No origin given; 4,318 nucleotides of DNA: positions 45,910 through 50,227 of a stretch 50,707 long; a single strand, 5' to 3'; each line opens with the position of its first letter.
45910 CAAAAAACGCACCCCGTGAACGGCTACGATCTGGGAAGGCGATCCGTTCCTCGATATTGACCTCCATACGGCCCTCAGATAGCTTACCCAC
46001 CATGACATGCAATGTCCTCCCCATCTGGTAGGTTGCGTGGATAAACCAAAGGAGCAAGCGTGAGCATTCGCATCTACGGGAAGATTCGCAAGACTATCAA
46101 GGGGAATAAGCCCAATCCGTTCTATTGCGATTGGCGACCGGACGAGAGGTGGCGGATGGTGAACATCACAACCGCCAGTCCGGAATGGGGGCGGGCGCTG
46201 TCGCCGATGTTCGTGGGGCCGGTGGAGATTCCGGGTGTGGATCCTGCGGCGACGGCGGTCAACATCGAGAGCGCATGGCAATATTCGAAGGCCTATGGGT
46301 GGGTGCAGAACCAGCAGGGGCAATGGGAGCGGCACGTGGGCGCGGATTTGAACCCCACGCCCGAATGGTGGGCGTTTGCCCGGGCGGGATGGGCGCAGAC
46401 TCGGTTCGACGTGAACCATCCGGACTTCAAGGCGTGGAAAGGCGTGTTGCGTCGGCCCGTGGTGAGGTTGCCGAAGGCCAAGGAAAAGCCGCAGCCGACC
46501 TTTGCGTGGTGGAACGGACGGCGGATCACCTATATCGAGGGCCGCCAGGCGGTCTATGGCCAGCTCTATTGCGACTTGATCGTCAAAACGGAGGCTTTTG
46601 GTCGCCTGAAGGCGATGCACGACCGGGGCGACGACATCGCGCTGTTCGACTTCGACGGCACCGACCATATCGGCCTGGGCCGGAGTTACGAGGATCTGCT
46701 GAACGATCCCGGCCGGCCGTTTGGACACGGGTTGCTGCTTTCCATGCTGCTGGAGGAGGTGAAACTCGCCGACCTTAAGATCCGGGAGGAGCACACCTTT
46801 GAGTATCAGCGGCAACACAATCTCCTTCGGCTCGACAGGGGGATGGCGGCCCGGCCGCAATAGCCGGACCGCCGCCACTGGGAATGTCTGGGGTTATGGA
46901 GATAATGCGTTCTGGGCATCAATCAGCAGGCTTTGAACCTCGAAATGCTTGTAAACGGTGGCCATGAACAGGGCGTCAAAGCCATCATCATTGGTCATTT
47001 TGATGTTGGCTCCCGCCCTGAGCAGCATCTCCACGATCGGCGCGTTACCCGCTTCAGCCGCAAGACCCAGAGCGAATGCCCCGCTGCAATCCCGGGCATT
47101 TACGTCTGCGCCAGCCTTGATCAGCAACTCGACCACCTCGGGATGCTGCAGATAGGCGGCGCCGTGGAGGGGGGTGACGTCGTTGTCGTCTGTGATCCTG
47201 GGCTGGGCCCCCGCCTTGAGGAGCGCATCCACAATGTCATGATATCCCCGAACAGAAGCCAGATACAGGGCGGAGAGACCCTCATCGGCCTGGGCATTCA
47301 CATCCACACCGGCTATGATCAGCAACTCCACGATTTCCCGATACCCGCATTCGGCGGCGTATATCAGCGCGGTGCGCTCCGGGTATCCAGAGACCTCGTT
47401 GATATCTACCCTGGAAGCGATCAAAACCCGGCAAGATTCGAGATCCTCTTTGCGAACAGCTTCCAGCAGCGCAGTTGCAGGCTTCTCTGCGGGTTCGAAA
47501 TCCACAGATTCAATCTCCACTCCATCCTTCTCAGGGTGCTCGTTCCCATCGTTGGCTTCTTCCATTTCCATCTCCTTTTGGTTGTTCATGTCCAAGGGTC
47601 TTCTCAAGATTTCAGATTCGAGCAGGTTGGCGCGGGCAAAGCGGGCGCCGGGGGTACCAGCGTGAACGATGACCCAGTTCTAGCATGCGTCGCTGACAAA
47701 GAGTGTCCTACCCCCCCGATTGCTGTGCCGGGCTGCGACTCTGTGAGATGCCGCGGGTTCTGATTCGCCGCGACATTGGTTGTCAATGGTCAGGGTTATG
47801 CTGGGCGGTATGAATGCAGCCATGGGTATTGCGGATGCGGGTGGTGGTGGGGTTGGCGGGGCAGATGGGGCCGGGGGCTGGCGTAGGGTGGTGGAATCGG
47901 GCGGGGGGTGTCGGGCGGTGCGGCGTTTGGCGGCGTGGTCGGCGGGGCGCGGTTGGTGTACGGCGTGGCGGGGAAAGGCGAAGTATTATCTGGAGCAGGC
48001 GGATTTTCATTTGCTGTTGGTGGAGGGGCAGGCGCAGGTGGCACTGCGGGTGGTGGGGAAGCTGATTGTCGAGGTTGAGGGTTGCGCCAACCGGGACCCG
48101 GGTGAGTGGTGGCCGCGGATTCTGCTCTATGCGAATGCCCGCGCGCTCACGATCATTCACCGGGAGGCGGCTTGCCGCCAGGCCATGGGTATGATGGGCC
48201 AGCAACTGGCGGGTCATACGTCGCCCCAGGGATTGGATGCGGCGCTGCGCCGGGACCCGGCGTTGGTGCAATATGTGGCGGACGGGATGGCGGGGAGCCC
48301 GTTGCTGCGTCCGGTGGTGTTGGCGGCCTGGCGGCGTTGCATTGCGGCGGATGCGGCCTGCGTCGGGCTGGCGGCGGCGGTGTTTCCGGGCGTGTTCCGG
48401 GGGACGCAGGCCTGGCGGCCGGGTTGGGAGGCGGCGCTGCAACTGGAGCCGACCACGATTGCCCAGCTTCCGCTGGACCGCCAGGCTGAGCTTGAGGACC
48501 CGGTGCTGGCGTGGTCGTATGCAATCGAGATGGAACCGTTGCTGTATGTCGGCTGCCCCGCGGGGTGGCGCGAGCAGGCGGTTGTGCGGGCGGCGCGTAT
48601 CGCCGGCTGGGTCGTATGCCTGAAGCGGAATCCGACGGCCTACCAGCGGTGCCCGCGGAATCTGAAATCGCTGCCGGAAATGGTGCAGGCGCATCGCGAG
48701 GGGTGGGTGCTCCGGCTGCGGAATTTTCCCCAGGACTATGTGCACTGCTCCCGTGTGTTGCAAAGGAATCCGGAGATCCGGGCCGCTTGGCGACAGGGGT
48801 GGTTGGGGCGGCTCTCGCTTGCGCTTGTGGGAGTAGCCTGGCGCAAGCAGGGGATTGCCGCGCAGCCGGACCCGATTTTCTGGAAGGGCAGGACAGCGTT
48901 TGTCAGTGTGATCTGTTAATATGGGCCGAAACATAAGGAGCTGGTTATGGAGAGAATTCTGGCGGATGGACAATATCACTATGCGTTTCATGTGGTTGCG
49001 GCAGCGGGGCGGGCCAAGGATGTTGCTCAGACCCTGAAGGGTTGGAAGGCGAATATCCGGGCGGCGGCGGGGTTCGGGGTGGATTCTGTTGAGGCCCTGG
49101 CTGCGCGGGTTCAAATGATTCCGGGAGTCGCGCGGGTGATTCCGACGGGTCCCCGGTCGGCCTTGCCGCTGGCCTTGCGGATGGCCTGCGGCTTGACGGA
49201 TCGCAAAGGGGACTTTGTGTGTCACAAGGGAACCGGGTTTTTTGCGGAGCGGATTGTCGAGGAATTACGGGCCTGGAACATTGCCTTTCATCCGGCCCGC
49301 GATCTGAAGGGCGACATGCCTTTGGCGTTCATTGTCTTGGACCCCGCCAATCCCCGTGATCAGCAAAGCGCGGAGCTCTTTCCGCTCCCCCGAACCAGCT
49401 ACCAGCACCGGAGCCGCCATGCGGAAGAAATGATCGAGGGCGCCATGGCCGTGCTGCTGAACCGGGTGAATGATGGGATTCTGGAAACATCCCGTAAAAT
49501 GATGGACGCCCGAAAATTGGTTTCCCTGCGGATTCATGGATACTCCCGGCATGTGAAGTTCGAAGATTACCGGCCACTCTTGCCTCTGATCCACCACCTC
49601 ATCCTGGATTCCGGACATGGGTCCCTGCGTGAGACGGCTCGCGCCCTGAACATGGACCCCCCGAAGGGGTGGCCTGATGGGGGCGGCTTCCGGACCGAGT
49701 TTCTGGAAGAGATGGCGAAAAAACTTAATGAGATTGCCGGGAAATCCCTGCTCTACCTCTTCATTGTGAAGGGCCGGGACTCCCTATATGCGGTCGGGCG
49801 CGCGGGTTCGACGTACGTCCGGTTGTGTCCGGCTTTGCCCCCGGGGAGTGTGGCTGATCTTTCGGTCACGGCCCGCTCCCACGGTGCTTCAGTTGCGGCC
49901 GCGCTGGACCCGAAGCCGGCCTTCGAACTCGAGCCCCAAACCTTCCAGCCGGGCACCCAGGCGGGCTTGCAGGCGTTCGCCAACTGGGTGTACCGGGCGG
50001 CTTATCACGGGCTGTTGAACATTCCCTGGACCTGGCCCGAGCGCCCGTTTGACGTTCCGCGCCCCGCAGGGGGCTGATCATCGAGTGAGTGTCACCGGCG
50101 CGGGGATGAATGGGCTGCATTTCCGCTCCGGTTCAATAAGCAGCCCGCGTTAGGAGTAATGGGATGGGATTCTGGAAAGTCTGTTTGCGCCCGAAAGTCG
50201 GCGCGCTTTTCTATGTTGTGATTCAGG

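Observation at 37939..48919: Modular array of PcfJ-like / 32-aa-repeat proteins, each followed by a different unknown gene and preceded by divergent ankyrin or small genes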

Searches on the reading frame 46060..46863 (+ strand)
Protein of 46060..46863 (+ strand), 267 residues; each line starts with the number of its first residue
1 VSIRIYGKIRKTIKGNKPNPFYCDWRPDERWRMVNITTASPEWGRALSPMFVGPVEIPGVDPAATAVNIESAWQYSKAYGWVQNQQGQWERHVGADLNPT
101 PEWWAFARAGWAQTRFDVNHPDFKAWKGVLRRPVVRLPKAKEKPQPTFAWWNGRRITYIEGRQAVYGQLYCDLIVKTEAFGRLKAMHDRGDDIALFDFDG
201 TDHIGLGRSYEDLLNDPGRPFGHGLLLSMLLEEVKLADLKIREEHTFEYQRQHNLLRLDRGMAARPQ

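Call 3: search_protein_families(library=pfam, proteins=[window:46060-46863:+], max_evalue=0.1)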
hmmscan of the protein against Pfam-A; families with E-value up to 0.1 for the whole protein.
window:46060-46863:+ (267 aa): 0 families

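Call 10: search_protein_families(library=ncbifam, proteins=[window:46060-46863:+], max_evalue=0.1)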
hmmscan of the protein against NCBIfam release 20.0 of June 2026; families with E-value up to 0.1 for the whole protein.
window:46060-46863:+ (267 aa): 0 families

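Call 11: search_protein_families(library=padloc, proteins=[window:46060-46863:+], max_evalue=0.1)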
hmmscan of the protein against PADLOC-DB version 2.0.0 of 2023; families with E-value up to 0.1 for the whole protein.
window:46060-46863:+ (267 aa): 0 families

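Call 12: search_protein_families(library=phrogs, proteins=[window:46060-46863:+], max_evalue=0.1)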
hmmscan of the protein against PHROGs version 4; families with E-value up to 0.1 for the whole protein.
window:46060-46863:+ (267 aa): 0 families

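Call 51: search_solved_structures(query=window:46060-46863:+, max_evalue=1)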
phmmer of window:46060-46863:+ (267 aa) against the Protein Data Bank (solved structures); distinct sequences matched with E-value up to 1: 4.
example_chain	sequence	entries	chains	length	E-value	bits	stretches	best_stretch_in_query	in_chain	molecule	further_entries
8v9j_O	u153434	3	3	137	0.49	12.7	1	99-138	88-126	50S Ribosomal Protein L16 | Large ribosomal subunit protein uL16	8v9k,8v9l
6dzi_N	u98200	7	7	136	0.49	12.7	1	99-138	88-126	50S ribosomal protein L16 | Large ribosomal subunit protein uL16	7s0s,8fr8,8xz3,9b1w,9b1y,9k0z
5o60_N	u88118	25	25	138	0.49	12.7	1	99-138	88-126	50S ribosomal protein L16 | Large ribosomal subunit protein uL16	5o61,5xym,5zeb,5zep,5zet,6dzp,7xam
3hcz_A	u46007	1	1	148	0.77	12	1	77-136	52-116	Possible thiol-disulfide isomerase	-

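Call 58: find_homologous_proteins(query=window:46060-46863:+, max_evalue=0.001)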
Query window:46060-46863:+ (267 aa): 15 proteins with E <= 0.001 among 607 candidates.
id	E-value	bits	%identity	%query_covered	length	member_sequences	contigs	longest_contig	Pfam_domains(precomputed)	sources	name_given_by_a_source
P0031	1.8e-172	590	91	100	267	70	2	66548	-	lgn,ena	-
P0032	8.7e-136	470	72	100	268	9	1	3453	-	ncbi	-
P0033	1.2e-131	456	73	100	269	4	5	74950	-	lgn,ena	-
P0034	9.7e-127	440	70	100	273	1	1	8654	-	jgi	-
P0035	2.2e-126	439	73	98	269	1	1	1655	-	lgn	-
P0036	3.8e-126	438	69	98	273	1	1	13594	-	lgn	-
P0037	2.5e-125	436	68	100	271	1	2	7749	-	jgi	jgi:hypothetical protein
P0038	1.2e-124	433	70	99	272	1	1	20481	-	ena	-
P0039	1.3e-121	423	67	100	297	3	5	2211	-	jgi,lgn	-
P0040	2.0e-121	423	68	100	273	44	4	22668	-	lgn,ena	-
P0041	2.9e-120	419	66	100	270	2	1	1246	-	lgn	-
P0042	8.3e-111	388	64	100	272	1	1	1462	-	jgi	jgi:hypothetical protein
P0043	9.5e-98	345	58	100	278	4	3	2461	-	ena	-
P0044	1.8e-94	334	68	78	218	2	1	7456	-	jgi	jgi:hypothetical protein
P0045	4.0e-84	300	72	67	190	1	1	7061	-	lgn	-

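Call 59: find_encoding_contigs(protein=P0031, flank=10000, max_places=2)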
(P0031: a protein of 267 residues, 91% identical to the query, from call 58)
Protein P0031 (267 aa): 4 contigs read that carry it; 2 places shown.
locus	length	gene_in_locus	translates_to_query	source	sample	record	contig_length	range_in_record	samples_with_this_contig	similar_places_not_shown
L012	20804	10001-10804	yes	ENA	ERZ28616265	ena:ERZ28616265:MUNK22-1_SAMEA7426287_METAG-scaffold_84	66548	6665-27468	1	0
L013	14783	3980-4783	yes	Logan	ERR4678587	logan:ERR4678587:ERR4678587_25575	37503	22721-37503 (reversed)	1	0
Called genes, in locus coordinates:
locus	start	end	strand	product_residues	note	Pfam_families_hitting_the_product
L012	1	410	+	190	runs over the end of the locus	PF14014:DUF4230 (weak)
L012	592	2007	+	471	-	PF00712:DNA_pol3_beta, PF02767:DNA_pol3_beta_2 (faint)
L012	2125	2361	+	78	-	-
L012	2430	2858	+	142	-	-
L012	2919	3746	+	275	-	PF12705:PDDEXK_1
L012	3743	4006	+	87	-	-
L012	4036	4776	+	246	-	PF06067:DUF932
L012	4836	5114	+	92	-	-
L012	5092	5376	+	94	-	-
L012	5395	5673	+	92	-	PF12728:HTH_17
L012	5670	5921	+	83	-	-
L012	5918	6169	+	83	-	-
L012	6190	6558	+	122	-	-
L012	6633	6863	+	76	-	-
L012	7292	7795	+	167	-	PF01381:HTH_3 (weak)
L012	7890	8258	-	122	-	-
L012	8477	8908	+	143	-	-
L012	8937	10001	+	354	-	-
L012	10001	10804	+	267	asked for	-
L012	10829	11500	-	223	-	-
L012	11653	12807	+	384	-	-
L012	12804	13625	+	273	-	-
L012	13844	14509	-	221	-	-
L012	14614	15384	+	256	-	-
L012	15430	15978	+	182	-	-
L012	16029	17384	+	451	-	PF00004:AAA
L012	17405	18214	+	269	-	-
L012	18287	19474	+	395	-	PF00905:Transpeptidase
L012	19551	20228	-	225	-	PF01872:RibD_C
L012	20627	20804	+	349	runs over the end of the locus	-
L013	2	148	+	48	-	?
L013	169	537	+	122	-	-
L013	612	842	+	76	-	-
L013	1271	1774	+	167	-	PF01381:HTH_3 (weak)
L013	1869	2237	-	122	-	-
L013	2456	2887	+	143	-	-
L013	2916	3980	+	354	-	-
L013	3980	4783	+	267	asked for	-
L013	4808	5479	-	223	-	-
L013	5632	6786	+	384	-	-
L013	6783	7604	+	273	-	-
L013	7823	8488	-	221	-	-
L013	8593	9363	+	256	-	-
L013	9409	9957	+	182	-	-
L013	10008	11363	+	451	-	PF00004:AAA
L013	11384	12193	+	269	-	-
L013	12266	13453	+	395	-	PF00905:Transpeptidase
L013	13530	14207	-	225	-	PF01872:RibD_C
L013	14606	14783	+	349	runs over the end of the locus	-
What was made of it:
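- DUF932, PDDEXK and HTH_17 in L012 (call 59).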

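Call 60: find_encoding_contigs(protein=P0033, flank=10000, max_places=2)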
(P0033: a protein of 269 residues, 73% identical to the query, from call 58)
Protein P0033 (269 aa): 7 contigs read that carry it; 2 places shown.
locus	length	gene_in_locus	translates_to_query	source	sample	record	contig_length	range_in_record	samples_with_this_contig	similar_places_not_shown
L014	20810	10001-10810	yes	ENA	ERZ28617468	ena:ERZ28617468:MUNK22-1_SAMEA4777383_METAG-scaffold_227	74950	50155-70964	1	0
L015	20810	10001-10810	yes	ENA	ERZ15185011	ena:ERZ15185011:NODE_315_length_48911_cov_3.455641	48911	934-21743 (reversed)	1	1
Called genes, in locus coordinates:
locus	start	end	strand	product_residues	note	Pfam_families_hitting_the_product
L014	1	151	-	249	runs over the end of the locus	-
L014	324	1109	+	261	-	-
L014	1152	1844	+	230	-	PF21790:OGG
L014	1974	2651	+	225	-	-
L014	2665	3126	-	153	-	-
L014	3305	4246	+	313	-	PF13280:WYL, PF25583:WCX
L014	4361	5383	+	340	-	PF12796:Ank_2, PF12796:Ank_2, PF13637:Ank_4, PF00023:Ank, PF13637:Ank_4, PF00023:Ank (weak), PF12796:Ank_2, PF13637:Ank_4 (weak), +2 more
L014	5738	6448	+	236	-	-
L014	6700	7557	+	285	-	PF07505:DUF5131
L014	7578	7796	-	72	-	-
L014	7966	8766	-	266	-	-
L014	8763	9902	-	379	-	-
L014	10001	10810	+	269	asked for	-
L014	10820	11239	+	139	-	-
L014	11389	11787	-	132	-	-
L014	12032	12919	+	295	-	-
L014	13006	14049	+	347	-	PF13606:Ank_3 (faint), PF12796:Ank_2, PF13857:Ank_5 (weak), PF00023:Ank (weak), PF13637:Ank_4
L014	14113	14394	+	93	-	-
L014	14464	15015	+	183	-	-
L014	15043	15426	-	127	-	-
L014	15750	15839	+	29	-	-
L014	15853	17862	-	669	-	-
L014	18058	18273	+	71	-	-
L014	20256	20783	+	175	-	-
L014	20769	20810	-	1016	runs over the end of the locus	-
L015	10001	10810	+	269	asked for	-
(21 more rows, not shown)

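Call 61: find_encoding_contigs(protein=P0036, flank=10000, max_places=2)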
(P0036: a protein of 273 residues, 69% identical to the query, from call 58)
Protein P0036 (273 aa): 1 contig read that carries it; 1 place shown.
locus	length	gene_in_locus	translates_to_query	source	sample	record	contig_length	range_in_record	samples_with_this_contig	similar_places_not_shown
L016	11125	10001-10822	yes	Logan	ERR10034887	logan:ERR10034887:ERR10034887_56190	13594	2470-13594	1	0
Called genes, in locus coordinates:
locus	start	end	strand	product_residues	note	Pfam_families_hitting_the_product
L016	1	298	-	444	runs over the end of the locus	PF00364:Biotin_lipoyl, PF02817:E3_binding, PF00198:2-oxoacid_dh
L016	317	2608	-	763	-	PF00676:E1_dh, PF02775:TPP_enzyme_C (weak), PF02779:Transket_pyr, PF02780:Transketolase_C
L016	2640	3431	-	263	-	PF08220:HTH_DeoR, PF00455:DeoRC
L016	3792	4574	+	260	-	PF07505:DUF5131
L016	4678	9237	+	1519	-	PF13475:DUF4116 (faint)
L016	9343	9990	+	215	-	PF08719:NADAR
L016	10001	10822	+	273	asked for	-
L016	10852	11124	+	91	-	?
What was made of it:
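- On NADAR (PF08719), for gene H: In L016, H lies next to a separate, genuine NADAR gene (call 61).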

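Call 100: predict_structure(alignment_id=A9)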
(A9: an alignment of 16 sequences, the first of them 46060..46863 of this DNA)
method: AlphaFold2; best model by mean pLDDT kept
length: 267 residues; sequences in the alignment: 16
mean_pLDDT: 82.0   pTM: 0.79
mean pLDDT of the five models: 82.0, 81.7, 81.5, 79.5, 77.7
residues with pLDDT >= 90: 96; 70-90: 123; 50-70: 39; < 50: 9
segments of 3 or more residues with pLDDT < 50: 133-139
pLDDT, mean of each block of 10 residues (from residue 1): 77 78 82 78 70 89 91 90 85 94 93 89 76 46 79 93 83 85 92 80 63 81 82 88 95 91 57
secondary structure, 60 per line:
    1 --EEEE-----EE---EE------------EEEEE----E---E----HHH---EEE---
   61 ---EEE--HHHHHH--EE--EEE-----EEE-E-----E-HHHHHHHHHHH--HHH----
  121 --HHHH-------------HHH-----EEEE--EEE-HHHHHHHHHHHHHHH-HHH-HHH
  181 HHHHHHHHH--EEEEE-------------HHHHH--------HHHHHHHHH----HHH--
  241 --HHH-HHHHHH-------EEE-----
elements in order: E3-6 E31-35 E55-57 E64-66 H69-74 E81-83 E89-91 H101-111 H123-126 E148-151 E154-156 H158-172 H178-189 E192-196 H210-214 H223-231 H247-252 E260-262

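Call 102: fold_search(model_id=the predicted structure, library=pdb)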
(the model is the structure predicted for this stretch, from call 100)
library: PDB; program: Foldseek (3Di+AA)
matches with E <= 10: 53; with E <= 0.001: 0
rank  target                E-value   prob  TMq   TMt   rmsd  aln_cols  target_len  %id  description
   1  8bat                  4.8e-01  0.28  0.31  0.36   7.8       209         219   13  Geobacter lovleyi NADAR (released 2023-07-12)
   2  3dmd_A                2.5e+00  0.01  0.09  0.08  10.4        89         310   12  Structures and Conformations in Solution of the Signal Recognition Particle Receptor from the archaeon Pyrococcus furi (released 2008-11-11)
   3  5hw4_A                2.8e+00  0.09  0.12  0.14   6.4        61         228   21  Crystal structure of Escherichia coli 16S rRNA methyltransferase RsmI in complex with AdoMet (released 2016-10-19)
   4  3dm9                  2.8e+00  0.03  0.09  0.08   7.9        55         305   14  Structures and Conformations in Solution of the Signal Recognition Particle Receptor from the archaeon Pyrococcus furios (released 2008-11-11)
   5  2yy8_A                2.9e+00  0.08  0.13  0.20  10.8        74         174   15  Crystal structure of archaeal tRNA-methylase for position 56 (aTrm56) from Pyrococcus horikoshii, complexed with S-ade (released 2008-03-18)
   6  4r30_A                3.5e+00  0.02  0.11  0.14  14.4       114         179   17  Structure of human laforin dual specificity phosphatase domain (released 2014-12-31)
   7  7aj0_A                3.8e+00  0.01  0.10  0.07  14.7       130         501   14  Crystal structure of PsFucS1 sulfatase from Pseudoalteromonas sp. (released 2021-09-08)
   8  1to0_E                4.2e+00  0.02  0.09  0.13  10.7        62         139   19  X-ray structure of Northeast Structural Genomics target protein sr145 from Bacillus subtilis (released 2004-07-20)
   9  2yy8_B                5.1e+00  0.04  0.12  0.17  11.2        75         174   16  Crystal structure of archaeal tRNA-methylase for position 56 (aTrm56) from Pyrococcus horikoshii, complexed with S-ade (released 2008-03-18)
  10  3dmd_C                5.1e+00  0.02  0.09  0.08   7.8        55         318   14  Structures and Conformations in Solution of the Signal Recognition Particle Receptor from the archaeon Pyrococcus furi (released 2008-11-11)
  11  6lot                  5.7e+00  0.02  0.09  0.15  11.9        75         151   16  Crystal structure of DUSP22 mutant_N128D (released 2020-10-28)
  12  5hw4_B                6.1e+00  0.02  0.12  0.14  12.8        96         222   17  Crystal structure of Escherichia coli 16S rRNA methyltransferase RsmI in complex with AdoMet (released 2016-10-19)
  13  4rkk_C                6.1e+00  0.01  0.10  0.09  12.4        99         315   19  Structure of a product bound phosphatase (released 2015-01-07)
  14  3dmd_B                6.1e+00  0.01  0.09  0.08  10.2        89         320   12  Structures and Conformations in Solution of the Signal Recognition Particle Receptor from the archaeon Pyrococcus furi (released 2008-11-11)
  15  5ncr_A                6.5e+00  0.01  0.09  0.13  12.3        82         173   11  OH1 from the Orf virus: a tyrosine phosphatase that displays distinct structural features and triple substrate specifi (released 2017-08-09)
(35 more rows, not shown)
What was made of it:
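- On NADAR (PF08719), for gene H: The AF2 model (pLDDT 82) has Geobacter NADAR 8bat as its top PDB hit, but at E 0.48 and TM 0.31-0.36 (call 102).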

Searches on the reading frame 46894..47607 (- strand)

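Call 3: search_protein_families(library=pfam, proteins=[window:46894-47607:-], max_evalue=0.1)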
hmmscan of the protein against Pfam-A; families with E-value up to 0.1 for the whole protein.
window:46894-47607:- (237 aa): 7 families
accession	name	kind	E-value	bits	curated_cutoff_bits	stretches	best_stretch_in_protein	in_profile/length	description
PF00023.36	Ank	-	4.5e-35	118.2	21.1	4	144-173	3-32/33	Ankyrin repeat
PF12796.13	Ank_2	-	2.4e-34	118.2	27.3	3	91-173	11-90/90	Ankyrin repeats (3 copies)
PF13637.12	Ank_4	-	2.3e-28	98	22.7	5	48-97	2-50/50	Ankyrin repeats (many copies)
PF13606.12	Ank_3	-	2.4e-21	73.6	22.3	2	145-171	4-30/30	Ankyrin repeat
PF13857.12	Ank_5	-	2e-20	73.1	27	4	78-117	16-56/56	Ankyrin repeats (many copies)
PF23745.1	ANK_LRRK2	-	0.00015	22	27.5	0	154-201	42-89/130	LRRK2 ANK repeat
PF24521.3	Ank_KRIT1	-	0.00017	21.8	80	0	111-165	47-107/149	KRIT1 ankyrin-repeats domain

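Call 84: search_protein_families(library=padloc, proteins=[window:46894-47607:-], max_evalue=0.01)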
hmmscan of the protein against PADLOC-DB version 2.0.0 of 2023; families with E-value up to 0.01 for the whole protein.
window:46894-47607:- (237 aa): 3 families
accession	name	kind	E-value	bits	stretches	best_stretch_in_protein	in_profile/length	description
PDLC04783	PDC-M72A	-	3.3e-40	136.6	2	79-232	199-352/392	-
PDLC02908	Ankyrin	-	1.5e-18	64.4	2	46-164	713-823/880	-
PDLC02203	MzaA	-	5.2e-10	36.2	2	157-216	25-84/683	-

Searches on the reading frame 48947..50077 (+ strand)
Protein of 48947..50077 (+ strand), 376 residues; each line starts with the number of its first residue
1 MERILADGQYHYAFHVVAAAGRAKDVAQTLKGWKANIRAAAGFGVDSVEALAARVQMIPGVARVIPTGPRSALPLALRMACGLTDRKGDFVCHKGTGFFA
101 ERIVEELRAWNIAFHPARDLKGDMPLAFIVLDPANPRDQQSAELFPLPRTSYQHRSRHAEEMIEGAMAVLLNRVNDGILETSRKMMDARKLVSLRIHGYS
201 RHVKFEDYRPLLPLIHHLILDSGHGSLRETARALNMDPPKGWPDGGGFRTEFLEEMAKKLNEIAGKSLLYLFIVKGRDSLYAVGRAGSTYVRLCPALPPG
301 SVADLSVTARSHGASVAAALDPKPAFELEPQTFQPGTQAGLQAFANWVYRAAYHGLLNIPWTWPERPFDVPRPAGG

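Call 4: search_protein_families(library=pfam, proteins=[window:48947-50077:+], max_evalue=0.1)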
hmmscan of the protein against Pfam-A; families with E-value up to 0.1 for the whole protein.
window:48947-50077:+ (376 aa): 0 families

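Call 10: search_protein_families(library=ncbifam, proteins=[window:48947-50077:+], max_evalue=0.1)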
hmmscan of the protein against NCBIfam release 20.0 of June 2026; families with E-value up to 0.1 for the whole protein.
window:48947-50077:+ (376 aa): 0 families

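Call 11: search_protein_families(library=padloc, proteins=[window:48947-50077:+], max_evalue=0.1)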
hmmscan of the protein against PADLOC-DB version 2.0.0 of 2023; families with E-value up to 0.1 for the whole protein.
window:48947-50077:+ (376 aa): 0 families

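Call 12: search_protein_families(library=phrogs, proteins=[window:48947-50077:+], max_evalue=0.1)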
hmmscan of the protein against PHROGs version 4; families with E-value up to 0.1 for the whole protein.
window:48947-50077:+ (376 aa): 0 families

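Call 109: search_solved_structures(query=window:48947-50077:+, max_evalue=1)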
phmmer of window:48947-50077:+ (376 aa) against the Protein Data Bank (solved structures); distinct sequences matched with E-value up to 1: 0.
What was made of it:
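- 48947..50077 (+): K: a 376-aa protein of unknown function, part of the shared gene pool. No Pfam or PDB hit (calls 4, 109).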
